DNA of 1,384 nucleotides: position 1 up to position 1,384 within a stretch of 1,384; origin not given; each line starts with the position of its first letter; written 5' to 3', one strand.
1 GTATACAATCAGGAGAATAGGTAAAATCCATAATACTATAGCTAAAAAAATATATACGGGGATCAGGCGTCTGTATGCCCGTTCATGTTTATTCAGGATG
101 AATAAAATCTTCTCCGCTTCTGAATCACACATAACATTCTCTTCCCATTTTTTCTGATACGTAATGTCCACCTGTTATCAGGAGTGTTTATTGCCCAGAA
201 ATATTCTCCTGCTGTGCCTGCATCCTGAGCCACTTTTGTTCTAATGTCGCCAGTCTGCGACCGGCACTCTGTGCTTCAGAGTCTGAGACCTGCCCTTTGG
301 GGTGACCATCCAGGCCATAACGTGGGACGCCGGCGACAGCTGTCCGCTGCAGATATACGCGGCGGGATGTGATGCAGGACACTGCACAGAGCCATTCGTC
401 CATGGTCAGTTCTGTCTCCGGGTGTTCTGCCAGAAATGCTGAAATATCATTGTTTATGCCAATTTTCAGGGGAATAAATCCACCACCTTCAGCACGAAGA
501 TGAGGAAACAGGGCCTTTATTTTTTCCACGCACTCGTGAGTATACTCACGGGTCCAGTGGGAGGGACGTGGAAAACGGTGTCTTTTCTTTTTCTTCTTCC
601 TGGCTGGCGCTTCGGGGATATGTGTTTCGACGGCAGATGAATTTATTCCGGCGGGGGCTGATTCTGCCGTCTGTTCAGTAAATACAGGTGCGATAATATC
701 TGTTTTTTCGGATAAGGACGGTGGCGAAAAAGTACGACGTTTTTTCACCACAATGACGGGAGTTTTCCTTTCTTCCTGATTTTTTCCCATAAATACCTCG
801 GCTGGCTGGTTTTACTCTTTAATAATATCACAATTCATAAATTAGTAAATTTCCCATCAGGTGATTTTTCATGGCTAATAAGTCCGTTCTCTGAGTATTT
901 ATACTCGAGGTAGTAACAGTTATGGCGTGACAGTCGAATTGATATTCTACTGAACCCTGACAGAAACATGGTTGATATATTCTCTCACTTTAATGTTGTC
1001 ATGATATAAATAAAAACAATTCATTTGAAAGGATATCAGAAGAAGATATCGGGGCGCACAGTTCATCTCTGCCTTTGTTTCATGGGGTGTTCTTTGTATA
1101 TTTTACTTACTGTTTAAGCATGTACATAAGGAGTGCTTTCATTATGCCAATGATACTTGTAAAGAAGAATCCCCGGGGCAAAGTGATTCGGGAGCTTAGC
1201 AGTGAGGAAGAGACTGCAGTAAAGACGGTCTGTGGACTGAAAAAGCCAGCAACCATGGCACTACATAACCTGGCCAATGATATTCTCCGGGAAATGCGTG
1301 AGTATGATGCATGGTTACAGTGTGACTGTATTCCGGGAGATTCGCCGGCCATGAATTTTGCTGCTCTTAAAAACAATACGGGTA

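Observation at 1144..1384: Divergently transcribed ORF of unrecognised function with a strong ribosome-binding site, truncated by the window edge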

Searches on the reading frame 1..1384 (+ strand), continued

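Call 42: search_dna_similar(query=L001:4520-5863:+, collection=plasmids, mode=protein, rows=spread, max_rows=40, max_evalue=0.00001)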
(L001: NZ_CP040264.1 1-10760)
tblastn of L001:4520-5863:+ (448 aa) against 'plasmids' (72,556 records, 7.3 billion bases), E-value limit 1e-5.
Records with a match: 1444; places in all: 1582; records where one place covers at least 80% of the query: 1166.
Best place of each record, by identity: >=99% 457; 95-99% 664; 90-95% 53; 80-90% 19; 60-80% 5; <60% 246.
By first word of the organism name: Escherichia 943; Salmonella 208; Shigella 61; Enterobacter 56; Serratia 25; Klebsiella 19; Rhizobium 15; Citrobacter 11; Sphingobium 11; Sphingomonas 11; and 33 more.
By predicted mobility (MOB-suite, as given by PLSDB): conjugative 1286; non-mobilizable 101; mobilizable 57.
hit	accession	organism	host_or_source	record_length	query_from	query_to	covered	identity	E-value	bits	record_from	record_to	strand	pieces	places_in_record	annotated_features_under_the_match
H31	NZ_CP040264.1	Escherichia coli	Bivalve mollusk,Whole organism,marine ...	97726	1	448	100%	100.0%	0e+0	909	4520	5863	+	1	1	yagA: protein YagA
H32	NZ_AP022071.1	Escherichia coli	-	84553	1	448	100%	99.8%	0e+0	907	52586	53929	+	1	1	yagA: protein YagA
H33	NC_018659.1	Escherichia coli O104:H4 str. 2011C-3493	-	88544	1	448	100%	99.8%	0e+0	906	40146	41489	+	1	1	yagA: protein YagA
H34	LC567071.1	Escherichia coli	Homo sapiens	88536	1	448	100%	99.8%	0e+0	906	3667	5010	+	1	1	yagA: hypothetical protein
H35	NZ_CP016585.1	Salmonella enterica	Homo sapiens,human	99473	1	448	100%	99.6%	0e+0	907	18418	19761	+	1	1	yagA: protein YagA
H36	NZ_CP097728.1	Escherichia coli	Chicken heart (Gallus gallus)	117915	1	448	100%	99.6%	0e+0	907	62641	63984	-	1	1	yagA: protein YagA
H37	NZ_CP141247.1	Escherichia sp. SA17024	food,Slaughterhouse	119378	1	448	100%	99.6%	0e+0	907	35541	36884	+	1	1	yagA: protein YagA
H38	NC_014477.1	Escherichia coli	-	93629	1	448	100%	99.6%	0e+0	905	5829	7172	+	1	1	yagA: protein YagA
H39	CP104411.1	Shigella sonnei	Homo sapiens,human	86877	1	448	100%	99.6%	0e+0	904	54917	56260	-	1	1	hypothetical protein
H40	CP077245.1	Escherichia coli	Seth Lab strain,Seth Lab Isolate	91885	1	448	100%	99.6%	0e+0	904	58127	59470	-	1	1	hypothetical protein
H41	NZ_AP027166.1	Escherichia coli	Homo sapiens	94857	1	448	100%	99.3%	0e+0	902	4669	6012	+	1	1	yagA: protein YagA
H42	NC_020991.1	Shigella sonnei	-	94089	1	448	100%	98.0%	0e+0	892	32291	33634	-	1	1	yagA: protein YagA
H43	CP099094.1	Escherichia coli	culture,Pooled faeces sample collected ...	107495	1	448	100%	97.8%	0e+0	892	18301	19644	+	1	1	hypothetical protein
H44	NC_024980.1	Escherichia coli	-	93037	1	448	100%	97.8%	0e+0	891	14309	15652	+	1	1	yagA: protein YagA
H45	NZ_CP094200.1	Escherichia coli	Cat,feces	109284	1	448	100%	97.8%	0e+0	891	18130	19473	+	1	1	yagA: protein YagA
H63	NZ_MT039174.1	Serratia proteamaculans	-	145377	4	411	91%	40.4%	4e-80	277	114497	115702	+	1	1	none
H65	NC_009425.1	Enterobacter sp. 638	-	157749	4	440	98%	28.7%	2e-43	171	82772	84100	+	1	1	hypothetical protein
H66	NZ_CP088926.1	Rhodanobacter denitrificans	soil,well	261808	3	420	93%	25.6%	2e-17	93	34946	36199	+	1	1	hypothetical protein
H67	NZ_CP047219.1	Sphingobium yanoikuyae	cell culture,sludge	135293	47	422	84%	24.8%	3e-13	80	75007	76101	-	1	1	hypothetical protein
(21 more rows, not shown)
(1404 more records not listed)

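Call 43: get_annotated_region(hit=H63, flank=7000)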
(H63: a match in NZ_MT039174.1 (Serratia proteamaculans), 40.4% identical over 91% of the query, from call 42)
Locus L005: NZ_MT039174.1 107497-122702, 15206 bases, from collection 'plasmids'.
description: Serratia proteamaculans strain AGR_12a plasmid unnamed1, complete sequence
organism: Serratia proteamaculans (NCBI taxid 28151)
taxonomy: Bacteria; Pseudomonadota; Gammaproteobacteria; Enterobacterales; Yersiniaceae; Serratia; Serratia proteamaculans
host: -; source: -; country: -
typing (MOB-suite, as given by PLSDB): conjugative; replicon rep_cluster_1057; relaxase MOBP; mating-pair formation MPF_I
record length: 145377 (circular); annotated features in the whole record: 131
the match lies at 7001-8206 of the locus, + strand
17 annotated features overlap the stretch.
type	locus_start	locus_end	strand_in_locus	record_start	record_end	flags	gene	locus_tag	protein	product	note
CDS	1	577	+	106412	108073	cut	-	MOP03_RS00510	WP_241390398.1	RHS repeat-associated core domain-containing protein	-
CDS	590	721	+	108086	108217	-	-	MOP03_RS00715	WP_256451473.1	hypothetical protein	-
CDS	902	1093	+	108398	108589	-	-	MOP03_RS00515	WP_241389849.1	hypothetical protein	-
CDS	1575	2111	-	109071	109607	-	-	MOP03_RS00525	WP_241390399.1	stationary phase growth adaptation protein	-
CDS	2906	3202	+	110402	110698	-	-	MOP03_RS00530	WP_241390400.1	hypothetical protein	-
CDS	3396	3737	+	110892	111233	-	-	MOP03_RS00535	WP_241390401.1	hypothetical protein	-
CDS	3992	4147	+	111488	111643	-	-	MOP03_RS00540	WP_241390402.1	hypothetical protein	-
CDS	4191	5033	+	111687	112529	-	-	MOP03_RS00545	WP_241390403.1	ParA family protein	-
CDS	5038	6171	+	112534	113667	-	-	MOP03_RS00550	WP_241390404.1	ParB/RepB/Spo0J family partition protein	GO:0007059 - chromosome segregation [Evidence IEA]; GO:0000910 - cytokinesis [Evidence IEA]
CDS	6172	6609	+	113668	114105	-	-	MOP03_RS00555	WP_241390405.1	hypothetical protein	-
CDS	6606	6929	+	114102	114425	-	-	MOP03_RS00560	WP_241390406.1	hypothetical protein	-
CDS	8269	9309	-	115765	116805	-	-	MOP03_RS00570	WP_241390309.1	IS481 family transposase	-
CDS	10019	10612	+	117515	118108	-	-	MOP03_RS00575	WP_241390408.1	tail fiber protein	-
CDS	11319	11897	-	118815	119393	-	-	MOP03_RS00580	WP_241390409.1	LuxR C-terminal-related transcriptional regulator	GO:0006355 - regulation of DNA-templated transcription [Evidence IEA]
CDS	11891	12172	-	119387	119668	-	-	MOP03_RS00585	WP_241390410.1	FaeA/PapI family transcriptional regulator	GO:0006355 - regulation of DNA-templated transcription [Evidence IEA]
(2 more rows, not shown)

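Call 44: get_annotated_region(hit=H65, flank=7000)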
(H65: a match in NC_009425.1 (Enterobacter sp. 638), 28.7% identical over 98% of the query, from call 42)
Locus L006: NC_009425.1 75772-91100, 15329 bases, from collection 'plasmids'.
description: Enterobacter sp. 638 plasmid pENTE01, complete sequence
organism: Enterobacter sp. 638 (NCBI taxid 399742)
taxonomy: Bacteria; Pseudomonadota; Gammaproteobacteria; Enterobacterales; Enterobacteriaceae; Enterobacter; Enterobacter sp. 638
host: -; source: -; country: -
typing (MOB-suite, as given by PLSDB): conjugative; replicon IncFIB; relaxase MOBF; mating-pair formation MPF_F
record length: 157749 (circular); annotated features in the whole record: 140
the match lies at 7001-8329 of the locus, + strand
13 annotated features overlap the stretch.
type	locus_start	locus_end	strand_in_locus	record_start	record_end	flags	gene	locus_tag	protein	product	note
CDS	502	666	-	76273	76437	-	-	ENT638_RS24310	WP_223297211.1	YnfU family zinc-binding protein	-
CDS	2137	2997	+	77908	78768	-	-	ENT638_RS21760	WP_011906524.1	RepB family plasmid replication initiator protein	-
CDS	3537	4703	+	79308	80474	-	sopA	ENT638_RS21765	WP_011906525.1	plasmid-partitioning protein SopA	-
CDS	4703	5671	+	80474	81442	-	-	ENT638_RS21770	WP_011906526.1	ParB/RepB/Spo0J family plasmid partition protein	-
CDS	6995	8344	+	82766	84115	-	-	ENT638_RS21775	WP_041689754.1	hypothetical protein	-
CDS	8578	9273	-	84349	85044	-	arsH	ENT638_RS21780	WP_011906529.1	arsenical resistance protein ArsH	-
CDS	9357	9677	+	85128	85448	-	-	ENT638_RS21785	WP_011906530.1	transcriptional regulator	-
CDS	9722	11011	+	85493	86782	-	-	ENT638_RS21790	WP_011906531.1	arsenic transporter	GO:0046685 - response to arsenic-containing substance [Evidence IEA]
CDS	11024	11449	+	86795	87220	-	arsC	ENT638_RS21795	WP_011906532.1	glutaredoxin-dependent arsenate reductase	-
CDS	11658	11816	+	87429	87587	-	-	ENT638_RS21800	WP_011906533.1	type I toxin-antitoxin system Hok family toxin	-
CDS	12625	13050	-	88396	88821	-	-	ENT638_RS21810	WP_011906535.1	helix-turn-helix domain-containing protein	-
CDS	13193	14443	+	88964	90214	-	-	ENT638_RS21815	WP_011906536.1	MFS transporter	-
CDS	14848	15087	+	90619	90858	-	relB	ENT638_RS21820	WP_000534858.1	type II toxin-antitoxin system antitoxin RelB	-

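Call 45: get_annotated_region(hit=H66, flank=7000)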
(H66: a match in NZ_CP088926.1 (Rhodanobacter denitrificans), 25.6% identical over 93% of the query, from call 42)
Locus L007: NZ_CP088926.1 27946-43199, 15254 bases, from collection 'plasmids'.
description: Rhodanobacter denitrificans strain FW104-MT042 plasmid unnamed
organism: Rhodanobacter denitrificans (NCBI taxid 666685)
taxonomy: Bacteria; Pseudomonadota; Gammaproteobacteria; Lysobacterales; Rhodanobacteraceae; Rhodanobacter; Rhodanobacter denitrificans
host: -; source: soil,well; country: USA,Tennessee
typing (MOB-suite, as given by PLSDB): non-mobilizable
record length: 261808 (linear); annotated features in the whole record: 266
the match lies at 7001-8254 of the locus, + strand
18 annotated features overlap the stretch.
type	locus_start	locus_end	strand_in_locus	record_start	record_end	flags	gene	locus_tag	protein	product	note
CDS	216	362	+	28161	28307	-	-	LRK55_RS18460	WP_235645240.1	hypothetical protein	-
CDS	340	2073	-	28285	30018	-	-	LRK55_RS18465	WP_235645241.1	ATP-dependent helicase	-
CDS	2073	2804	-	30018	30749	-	-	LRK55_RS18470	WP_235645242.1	hypothetical protein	-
CDS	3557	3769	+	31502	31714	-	-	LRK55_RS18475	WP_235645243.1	hypothetical protein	-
CDS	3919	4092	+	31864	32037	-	-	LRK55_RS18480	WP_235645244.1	hypothetical protein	-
CDS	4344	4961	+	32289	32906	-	-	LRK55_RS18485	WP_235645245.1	hypothetical protein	-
CDS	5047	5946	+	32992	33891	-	-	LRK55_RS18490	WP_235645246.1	hypothetical protein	-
CDS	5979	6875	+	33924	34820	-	-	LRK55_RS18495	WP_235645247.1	PD-(D/E)XK nuclease family protein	-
CDS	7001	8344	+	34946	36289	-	-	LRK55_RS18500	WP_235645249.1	hypothetical protein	-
CDS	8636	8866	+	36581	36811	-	-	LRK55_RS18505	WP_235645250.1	hypothetical protein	-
CDS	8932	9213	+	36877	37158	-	-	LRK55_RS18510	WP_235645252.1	hypothetical protein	-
CDS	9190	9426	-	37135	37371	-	-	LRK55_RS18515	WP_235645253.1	hypothetical protein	-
CDS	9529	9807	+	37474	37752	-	-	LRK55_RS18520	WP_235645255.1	hypothetical protein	-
CDS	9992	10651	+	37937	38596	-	-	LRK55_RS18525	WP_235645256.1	hypothetical protein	-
CDS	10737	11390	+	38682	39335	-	-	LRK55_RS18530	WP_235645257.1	hypothetical protein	-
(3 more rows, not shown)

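Call 46: get_annotated_region(hit=H67, flank=7000)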
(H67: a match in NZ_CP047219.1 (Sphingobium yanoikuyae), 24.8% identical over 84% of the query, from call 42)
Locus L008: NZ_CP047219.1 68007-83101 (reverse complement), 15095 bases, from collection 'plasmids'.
description: Sphingobium yanoikuyae strain YC-JY1 plasmid unnamed1, complete sequence
organism: Sphingobium yanoikuyae (NCBI taxid 13690)
taxonomy: Bacteria; Pseudomonadota; Alphaproteobacteria; Sphingomonadales; Sphingomonadaceae; Sphingobium; Sphingobium yanoikuyae
host: -; source: cell culture,sludge; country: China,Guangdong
typing (MOB-suite, as given by PLSDB): mobilizable; relaxase MOBF
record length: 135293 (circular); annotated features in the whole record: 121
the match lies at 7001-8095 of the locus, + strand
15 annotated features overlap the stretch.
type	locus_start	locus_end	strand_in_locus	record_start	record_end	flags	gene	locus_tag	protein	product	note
CDS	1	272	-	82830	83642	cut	-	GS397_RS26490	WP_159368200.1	type-F conjugative transfer system secretin TraK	-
CDS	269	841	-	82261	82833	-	-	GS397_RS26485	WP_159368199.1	type IV conjugative transfer system protein TraE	-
CDS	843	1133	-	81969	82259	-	traL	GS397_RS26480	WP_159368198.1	type IV conjugative transfer system protein TraL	-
CDS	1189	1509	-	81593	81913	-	-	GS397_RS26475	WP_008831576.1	hypothetical protein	-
CDS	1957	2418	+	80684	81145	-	-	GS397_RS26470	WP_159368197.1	hypothetical protein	-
CDS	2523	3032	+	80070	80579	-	-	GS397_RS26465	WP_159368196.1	hypothetical protein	-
CDS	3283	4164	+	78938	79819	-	-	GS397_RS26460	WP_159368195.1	replication initiator protein A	-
CDS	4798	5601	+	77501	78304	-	-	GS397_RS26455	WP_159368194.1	helix-turn-helix domain-containing protein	-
CDS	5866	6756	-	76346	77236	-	-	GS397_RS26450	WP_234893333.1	lytic transglycosylase domain-containing protein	-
CDS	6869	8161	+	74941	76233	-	-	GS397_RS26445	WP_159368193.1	hypothetical protein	-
CDS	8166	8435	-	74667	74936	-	-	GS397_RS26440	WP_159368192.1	hypothetical protein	-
CDS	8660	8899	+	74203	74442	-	-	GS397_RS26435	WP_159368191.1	hypothetical protein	-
CDS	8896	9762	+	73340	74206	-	-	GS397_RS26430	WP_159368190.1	toprim domain-containing protein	-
CDS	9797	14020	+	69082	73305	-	-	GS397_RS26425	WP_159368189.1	strawberry notch-like NTP hydrolase domain-containing protein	-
CDS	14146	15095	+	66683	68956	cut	-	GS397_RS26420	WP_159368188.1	ParB/RepB/Spo0J family partition protein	-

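Call 58: find_encoding_contigs(protein=P0010, flank=6000, max_places=3)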
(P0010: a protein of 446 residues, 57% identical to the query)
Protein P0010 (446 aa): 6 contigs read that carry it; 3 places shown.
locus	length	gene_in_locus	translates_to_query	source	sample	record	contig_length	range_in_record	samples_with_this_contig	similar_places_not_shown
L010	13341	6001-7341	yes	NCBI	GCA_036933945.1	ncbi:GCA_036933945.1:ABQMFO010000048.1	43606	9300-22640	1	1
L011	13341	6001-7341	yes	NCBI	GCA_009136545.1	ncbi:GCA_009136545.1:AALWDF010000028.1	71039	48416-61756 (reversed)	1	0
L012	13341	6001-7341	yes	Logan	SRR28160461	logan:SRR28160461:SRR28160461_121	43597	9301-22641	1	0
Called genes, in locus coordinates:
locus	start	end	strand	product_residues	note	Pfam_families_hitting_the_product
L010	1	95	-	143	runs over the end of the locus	PF07419:PilM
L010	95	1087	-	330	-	PF10671:TcpQ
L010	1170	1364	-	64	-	-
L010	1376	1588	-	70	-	PF01258:zf-dskA_traR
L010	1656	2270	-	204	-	-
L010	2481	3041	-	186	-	-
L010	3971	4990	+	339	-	PF02387:IncFII_repA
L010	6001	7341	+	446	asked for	PF27227:Endonuc-like_C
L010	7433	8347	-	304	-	PF00892:EamA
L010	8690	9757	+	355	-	-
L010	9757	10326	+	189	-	PF04011:LemA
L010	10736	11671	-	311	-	-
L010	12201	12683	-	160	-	PF04828:GFA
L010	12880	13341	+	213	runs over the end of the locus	PF23894:LD_SV2 (faint), PF13576:Pentapeptide_3 (faint), PF13599:Pentapeptide_4, PF00805:Pentapeptide (weak)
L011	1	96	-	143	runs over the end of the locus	PF07419:PilM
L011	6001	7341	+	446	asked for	PF27227:Endonuc-like_C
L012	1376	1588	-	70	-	PF01258:zf-dskA_traR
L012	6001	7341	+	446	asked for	PF27227:Endonuc-like_C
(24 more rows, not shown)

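Call 59: find_encoding_contigs(protein=P0029, flank=6000, max_places=3)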
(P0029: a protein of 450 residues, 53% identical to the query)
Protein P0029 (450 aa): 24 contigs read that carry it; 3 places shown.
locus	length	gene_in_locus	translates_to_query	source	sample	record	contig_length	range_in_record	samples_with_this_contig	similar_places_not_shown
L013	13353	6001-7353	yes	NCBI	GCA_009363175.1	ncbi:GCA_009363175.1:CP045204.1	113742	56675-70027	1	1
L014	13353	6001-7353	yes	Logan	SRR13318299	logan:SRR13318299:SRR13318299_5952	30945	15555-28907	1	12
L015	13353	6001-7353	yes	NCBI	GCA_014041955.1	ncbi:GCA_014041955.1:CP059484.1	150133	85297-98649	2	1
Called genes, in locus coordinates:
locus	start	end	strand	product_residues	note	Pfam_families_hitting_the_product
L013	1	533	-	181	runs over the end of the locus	-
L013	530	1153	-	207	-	PF11740:KfrA_N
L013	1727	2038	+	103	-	-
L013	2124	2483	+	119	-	-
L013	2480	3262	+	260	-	PF00589:Phage_integrase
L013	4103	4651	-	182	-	-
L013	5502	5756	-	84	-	-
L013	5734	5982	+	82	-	-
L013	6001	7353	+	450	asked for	PF27227:Endonuc-like_C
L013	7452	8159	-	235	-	PF01051:Rep3_N, PF21205:Rep3_C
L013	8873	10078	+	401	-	PF18607:HTH_54, PF01656:CbiA (faint), PF13614:AAA_31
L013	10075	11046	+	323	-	PF08775:ParB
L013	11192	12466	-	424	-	PF00817:IMS, PF11798:IMS_HHH (weak), PF11799:IMS_C, PF13438:DUF4113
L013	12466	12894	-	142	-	PF00717:Peptidase_S24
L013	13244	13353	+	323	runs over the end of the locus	PF06406:StbA_N, PF21523:ParM_N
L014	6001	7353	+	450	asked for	PF27227:Endonuc-like_C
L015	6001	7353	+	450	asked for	PF27227:Endonuc-like_C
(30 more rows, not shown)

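Call 60: find_encoding_contigs(protein=P0079, flank=6000, max_places=2)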
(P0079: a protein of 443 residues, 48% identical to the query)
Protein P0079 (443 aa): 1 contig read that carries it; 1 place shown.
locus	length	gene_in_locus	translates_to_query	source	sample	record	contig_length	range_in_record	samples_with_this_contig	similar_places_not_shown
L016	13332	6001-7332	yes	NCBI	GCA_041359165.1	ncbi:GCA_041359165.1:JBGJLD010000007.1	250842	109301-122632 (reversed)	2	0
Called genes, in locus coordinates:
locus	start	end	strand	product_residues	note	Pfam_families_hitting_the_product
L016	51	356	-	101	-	PF03658:Ub-RnfH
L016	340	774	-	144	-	PF10604:Polyketide_cyc2, PF03364:Polyketide_cyc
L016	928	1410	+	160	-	PF01668:SmpB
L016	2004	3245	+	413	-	PF13356:Arm-DNA-bind_3, PF22022:Phage_int_M, PF00589:Phage_integrase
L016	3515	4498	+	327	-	-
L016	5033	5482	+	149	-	-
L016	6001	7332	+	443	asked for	PF27227:Endonuc-like_C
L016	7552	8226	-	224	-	PF11726:YagK_YfjJ_C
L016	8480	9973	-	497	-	PF13148:DUF3987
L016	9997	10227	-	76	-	PF05930:Phage_AlpA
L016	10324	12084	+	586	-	-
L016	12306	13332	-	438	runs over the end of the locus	PF00145:DNA_methylase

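Call 61: find_encoding_contigs(protein=P0107, flank=6000, max_places=2)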
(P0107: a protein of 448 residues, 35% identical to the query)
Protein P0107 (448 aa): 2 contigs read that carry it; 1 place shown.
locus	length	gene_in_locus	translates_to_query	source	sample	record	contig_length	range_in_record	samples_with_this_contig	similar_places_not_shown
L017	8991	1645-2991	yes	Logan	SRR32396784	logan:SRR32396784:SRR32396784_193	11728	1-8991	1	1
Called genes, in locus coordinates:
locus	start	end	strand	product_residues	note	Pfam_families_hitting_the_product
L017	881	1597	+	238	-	PF01051:Rep3_N, PF21205:Rep3_C (weak)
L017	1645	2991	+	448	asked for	PF27227:Endonuc-like_C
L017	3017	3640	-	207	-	-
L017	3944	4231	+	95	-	PF13560:HTH_31 (weak), PF01381:HTH_3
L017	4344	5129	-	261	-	PF00589:Phage_integrase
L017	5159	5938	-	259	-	-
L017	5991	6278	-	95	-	-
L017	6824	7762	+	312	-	-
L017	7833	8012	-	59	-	-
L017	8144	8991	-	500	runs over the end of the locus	PF18870:HEPN_RES_NTD1 (weak), PF08808:RES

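Call 63: fold_search(model_id=the predicted structure, library=afdb50)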
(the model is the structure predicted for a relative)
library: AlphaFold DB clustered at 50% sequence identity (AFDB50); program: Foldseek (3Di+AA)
matches with E <= 10: 1841; with E <= 0.001: 162
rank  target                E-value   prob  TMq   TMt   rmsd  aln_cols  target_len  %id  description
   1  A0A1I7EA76            1.1e-64  1.00  0.95  0.96   2.0       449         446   55  Uncharacterized protein [Kosakonia arachidis]
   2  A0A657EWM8            2.5e-62  1.00  0.73  0.92   3.3       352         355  100  YagA (Fragment) [Salmonella enteritidis]
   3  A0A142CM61            9.4e-62  1.00  0.73  0.82   3.1       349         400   97  YagA [Shigella dysenteriae 1]
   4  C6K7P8                1.1e-54  1.00  0.67  0.58  11.5       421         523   76  Putative YagA/OmpC fusion protein [Escherichia coli]
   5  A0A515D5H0            7.4e-53  1.00  0.91  0.92   2.8       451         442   41  DUF1173 family protein [Serratia liquefaciens]
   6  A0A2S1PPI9            4.7e-47  1.00  0.63  0.87   4.0       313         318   90  YagA [Escherichia coli]
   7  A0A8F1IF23            1.6e-46  1.00  0.63  0.77   3.4       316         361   86  YagA [Escherichia coli]
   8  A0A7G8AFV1            6.1e-43  1.00  0.71  0.69   7.8       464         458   33  Uncharacterized protein [Enterobacter roggenkampii]
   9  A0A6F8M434            2.8e-41  1.00  0.49  0.93   1.8       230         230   99  Uncharacterized protein [Escherichia coli]
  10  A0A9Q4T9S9            8.9e-41  1.00  0.76  0.75   5.8       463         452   34  Uncharacterized protein [Cronobacter dublinensis]
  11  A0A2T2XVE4            1.0e-37  1.00  0.85  0.85   3.7       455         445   29  Uncharacterized protein [Kluyvera genomosp. 2]
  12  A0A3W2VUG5            2.2e-37  1.00  0.44  0.94   1.6       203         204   99  Uncharacterized protein [Escherichia coli]
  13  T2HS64                1.6e-36  1.00  0.44  0.84  11.4       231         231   99  Uncharacterized protein [Escherichia coli]
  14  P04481                2.3e-36  1.00  0.45  0.91   2.5       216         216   88  Uncharacterized protein in cib 5'region (Fragment)
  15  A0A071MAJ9            1.2e-33  1.00  0.64  0.61  10.1       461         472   26  Uncharacterized protein [Burkholderia cenocepacia]
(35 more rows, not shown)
